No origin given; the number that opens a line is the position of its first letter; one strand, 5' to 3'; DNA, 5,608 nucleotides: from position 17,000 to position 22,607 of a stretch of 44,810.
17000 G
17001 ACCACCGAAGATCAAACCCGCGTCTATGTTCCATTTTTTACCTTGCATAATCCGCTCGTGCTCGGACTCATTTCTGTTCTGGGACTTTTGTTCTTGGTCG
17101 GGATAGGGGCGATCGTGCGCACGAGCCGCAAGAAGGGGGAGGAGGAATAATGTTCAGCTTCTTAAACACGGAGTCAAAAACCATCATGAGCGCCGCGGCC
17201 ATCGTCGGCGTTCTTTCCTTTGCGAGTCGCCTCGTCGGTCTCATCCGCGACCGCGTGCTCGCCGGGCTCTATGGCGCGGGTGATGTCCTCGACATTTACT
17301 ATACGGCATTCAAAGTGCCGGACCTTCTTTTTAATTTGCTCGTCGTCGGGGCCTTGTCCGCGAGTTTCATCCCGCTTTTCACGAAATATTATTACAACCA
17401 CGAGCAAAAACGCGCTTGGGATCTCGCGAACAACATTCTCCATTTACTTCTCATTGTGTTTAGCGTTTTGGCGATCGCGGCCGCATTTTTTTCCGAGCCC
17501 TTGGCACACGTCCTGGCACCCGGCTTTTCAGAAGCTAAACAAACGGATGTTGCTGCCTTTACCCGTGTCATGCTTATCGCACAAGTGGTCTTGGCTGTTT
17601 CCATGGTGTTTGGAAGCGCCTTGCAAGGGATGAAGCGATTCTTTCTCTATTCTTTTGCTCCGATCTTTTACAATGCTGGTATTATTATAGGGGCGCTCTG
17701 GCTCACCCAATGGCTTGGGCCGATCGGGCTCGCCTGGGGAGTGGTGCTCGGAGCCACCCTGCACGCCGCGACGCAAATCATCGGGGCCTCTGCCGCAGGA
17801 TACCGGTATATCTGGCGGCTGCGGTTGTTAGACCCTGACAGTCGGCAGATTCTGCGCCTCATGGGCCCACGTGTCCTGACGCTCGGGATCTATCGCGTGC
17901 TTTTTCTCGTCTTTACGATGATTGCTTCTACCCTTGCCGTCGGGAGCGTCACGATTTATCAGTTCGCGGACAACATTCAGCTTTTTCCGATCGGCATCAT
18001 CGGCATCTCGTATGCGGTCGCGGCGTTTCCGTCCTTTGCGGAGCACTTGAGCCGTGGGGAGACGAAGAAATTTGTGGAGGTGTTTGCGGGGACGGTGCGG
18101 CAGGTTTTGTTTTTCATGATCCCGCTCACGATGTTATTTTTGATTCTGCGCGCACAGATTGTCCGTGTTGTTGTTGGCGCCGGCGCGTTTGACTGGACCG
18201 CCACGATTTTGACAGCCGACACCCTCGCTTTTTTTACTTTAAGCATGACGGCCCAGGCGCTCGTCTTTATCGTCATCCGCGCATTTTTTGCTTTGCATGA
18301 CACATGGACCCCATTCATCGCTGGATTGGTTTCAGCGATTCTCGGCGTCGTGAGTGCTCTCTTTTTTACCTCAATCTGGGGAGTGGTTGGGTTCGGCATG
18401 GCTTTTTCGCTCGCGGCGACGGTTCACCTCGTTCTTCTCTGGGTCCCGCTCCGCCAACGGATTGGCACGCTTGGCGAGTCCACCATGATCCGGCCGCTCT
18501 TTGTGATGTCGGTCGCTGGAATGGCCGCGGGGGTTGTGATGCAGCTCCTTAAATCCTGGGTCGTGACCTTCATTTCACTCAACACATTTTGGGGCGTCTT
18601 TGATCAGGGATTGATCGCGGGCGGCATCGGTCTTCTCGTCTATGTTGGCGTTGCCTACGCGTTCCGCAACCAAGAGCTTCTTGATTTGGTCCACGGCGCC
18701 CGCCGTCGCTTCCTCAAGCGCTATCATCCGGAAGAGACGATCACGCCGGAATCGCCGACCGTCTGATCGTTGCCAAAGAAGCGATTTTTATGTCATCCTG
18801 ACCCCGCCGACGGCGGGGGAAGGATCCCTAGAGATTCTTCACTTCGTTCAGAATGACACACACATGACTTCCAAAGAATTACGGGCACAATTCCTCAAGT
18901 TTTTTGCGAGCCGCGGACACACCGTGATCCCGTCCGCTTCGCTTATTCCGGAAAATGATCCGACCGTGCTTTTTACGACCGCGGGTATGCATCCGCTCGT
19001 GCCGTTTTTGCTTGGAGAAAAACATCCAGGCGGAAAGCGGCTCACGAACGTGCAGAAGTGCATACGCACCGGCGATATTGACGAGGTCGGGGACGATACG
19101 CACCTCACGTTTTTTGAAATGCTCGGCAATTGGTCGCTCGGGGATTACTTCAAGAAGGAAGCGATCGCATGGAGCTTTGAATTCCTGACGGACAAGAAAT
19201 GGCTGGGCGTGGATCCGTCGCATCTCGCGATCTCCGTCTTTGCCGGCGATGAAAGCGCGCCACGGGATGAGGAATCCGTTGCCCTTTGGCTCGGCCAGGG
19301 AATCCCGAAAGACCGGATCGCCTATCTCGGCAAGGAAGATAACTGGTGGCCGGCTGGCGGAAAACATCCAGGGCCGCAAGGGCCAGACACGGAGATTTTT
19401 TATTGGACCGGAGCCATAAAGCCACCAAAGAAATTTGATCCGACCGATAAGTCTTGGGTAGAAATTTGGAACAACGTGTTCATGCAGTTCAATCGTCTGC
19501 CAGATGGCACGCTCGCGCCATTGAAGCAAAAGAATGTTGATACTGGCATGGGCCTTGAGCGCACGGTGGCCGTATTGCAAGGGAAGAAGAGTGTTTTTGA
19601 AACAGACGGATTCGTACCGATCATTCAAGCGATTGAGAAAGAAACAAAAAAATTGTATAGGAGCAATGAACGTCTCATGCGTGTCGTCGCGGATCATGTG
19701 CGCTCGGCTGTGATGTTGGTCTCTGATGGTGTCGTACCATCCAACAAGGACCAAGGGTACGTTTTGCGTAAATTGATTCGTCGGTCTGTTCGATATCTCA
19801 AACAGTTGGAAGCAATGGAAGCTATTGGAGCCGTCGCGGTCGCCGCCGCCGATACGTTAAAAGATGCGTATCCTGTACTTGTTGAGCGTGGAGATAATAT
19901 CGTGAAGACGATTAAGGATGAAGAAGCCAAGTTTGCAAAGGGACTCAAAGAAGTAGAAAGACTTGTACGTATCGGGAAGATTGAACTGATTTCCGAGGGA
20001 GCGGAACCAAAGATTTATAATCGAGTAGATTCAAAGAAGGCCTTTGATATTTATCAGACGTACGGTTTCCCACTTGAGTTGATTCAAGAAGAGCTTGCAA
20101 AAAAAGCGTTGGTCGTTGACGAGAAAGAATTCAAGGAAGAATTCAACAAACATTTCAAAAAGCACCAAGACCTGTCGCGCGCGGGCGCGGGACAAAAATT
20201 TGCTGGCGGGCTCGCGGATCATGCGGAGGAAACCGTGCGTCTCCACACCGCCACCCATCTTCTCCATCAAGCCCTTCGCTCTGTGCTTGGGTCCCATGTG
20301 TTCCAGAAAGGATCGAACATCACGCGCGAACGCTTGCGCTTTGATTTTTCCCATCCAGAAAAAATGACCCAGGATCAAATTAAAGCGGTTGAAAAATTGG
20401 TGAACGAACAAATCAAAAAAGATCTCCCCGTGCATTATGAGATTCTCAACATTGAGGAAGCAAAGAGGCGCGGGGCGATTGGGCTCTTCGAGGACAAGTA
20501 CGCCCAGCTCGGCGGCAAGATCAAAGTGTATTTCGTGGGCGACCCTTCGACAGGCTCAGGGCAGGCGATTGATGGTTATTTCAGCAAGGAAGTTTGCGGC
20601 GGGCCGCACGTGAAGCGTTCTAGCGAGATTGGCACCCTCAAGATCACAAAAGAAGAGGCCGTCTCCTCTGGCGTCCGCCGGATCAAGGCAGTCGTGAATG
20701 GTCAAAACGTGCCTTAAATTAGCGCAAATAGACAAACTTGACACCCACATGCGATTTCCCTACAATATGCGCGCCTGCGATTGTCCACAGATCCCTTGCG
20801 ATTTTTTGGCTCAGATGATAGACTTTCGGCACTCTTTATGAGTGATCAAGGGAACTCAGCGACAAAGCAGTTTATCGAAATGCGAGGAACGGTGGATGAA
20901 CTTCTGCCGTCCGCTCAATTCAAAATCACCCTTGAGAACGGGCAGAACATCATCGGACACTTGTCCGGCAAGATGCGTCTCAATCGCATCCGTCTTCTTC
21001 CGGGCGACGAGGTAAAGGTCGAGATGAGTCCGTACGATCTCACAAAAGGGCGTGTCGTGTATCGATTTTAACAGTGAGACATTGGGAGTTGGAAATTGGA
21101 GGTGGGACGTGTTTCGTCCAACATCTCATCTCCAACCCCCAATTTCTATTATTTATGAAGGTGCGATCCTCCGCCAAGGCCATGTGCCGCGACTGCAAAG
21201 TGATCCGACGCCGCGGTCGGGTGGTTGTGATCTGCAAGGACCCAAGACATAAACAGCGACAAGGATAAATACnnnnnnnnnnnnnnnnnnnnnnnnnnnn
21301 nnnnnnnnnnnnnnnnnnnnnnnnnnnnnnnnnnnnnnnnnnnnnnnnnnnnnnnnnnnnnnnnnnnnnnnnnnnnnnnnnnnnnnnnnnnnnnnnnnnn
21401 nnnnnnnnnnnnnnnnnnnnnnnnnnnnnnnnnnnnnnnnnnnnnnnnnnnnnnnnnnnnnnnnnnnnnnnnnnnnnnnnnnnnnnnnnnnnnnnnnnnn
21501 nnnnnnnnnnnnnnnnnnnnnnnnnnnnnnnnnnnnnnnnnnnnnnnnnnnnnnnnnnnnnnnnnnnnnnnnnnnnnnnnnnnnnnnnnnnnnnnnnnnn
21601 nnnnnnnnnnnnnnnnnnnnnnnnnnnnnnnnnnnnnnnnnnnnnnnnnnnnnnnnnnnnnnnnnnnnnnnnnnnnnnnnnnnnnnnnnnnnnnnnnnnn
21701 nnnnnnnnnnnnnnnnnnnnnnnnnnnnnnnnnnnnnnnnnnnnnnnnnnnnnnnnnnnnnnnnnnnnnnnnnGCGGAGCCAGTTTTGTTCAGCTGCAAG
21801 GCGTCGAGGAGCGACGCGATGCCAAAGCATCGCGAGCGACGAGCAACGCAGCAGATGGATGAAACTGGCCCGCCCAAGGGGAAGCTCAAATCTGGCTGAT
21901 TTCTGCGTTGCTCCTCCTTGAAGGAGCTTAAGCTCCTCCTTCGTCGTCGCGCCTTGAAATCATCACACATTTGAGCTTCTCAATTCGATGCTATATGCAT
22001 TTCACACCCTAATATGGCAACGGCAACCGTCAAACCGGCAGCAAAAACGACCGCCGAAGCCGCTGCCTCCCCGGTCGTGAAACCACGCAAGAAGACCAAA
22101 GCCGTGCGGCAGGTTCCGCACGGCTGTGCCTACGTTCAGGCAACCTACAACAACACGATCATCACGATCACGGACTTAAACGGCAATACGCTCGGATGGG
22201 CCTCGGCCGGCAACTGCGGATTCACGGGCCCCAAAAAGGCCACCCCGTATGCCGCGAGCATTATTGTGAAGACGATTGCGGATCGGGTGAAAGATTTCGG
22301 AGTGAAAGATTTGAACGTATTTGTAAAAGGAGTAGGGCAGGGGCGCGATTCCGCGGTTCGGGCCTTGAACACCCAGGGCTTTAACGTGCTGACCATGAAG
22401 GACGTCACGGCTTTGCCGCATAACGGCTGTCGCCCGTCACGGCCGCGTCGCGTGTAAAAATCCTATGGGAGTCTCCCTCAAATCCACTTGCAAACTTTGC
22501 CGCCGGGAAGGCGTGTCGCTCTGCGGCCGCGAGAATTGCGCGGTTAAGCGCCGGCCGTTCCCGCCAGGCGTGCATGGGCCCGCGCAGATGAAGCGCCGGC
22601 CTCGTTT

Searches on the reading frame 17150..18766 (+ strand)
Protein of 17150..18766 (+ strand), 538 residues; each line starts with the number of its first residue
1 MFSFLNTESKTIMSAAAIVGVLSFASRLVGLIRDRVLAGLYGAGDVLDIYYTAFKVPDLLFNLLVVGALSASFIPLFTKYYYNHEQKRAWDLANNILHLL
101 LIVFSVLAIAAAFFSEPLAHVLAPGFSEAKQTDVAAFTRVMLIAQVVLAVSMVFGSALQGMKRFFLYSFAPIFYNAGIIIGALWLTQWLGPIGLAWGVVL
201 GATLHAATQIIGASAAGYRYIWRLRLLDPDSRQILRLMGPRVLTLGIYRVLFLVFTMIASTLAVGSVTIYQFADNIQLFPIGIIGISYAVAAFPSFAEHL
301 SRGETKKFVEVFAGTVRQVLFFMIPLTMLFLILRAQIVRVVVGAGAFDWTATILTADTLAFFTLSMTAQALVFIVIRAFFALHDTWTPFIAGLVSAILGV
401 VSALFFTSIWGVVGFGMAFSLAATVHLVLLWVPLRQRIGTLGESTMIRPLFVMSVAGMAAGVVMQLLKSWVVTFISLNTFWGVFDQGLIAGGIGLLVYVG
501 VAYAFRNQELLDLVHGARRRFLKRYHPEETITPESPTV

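Call 68: search_protein_families(library=pfam, proteins=[window:17150-18766:+], max_evalue=0.00001)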
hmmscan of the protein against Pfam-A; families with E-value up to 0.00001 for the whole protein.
window:17150-18766:+ (538 aa): 1 family
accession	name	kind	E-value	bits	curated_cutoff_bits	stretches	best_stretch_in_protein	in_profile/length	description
PF03023.19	MurJ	-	6.5e-80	269.4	27.4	1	38-475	2-441/451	Lipid II flippase MurJ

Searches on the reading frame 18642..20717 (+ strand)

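Call 69: search_protein_families(library=pfam, proteins=[window:18642-20717:+], max_evalue=0.00001)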
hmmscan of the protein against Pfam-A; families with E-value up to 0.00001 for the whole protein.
window:18642-20717:+ (691 aa): 2 families
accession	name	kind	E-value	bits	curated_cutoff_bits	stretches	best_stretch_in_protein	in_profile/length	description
PF01411.24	tRNA-synt_2c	-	6.1e-130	434.8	30.3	1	79-512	1-432/552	tRNA synthetases class II (A)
PF07973.19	tRNA_SAD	-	1.1e-13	51.3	24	1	627-681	1-43/44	Threonyl and Alanyl tRNA synthetase second additional domain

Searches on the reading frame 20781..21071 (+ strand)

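Call 69: search_protein_families(library=pfam, proteins=[window:20781-21071:+], max_evalue=0.00001)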
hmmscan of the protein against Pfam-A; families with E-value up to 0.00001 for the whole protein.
window:20781-21071:+ (96 aa): 1 family
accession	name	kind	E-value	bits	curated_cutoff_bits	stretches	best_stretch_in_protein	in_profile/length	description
PF01176.25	eIF-1a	-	2.7e-24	85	30.2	1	32-95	1-64/64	Translation initiation factor 1A / IF-1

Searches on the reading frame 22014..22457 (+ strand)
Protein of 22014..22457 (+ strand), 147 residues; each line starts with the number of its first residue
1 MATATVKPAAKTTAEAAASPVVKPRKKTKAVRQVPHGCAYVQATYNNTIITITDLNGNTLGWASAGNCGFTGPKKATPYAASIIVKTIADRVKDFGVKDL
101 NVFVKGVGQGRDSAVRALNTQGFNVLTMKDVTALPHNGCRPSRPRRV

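Call 69: search_protein_families(library=pfam, proteins=[window:22014-22457:+], max_evalue=0.00001)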
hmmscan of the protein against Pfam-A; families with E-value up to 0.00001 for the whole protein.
window:22014-22457:+ (147 aa): 1 family
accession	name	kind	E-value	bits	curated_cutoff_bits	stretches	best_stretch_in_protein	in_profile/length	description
PF00411.24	Ribosomal_S11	-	2.1e-37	128.3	25.1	1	37-146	1-110/110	Ribosomal protein S11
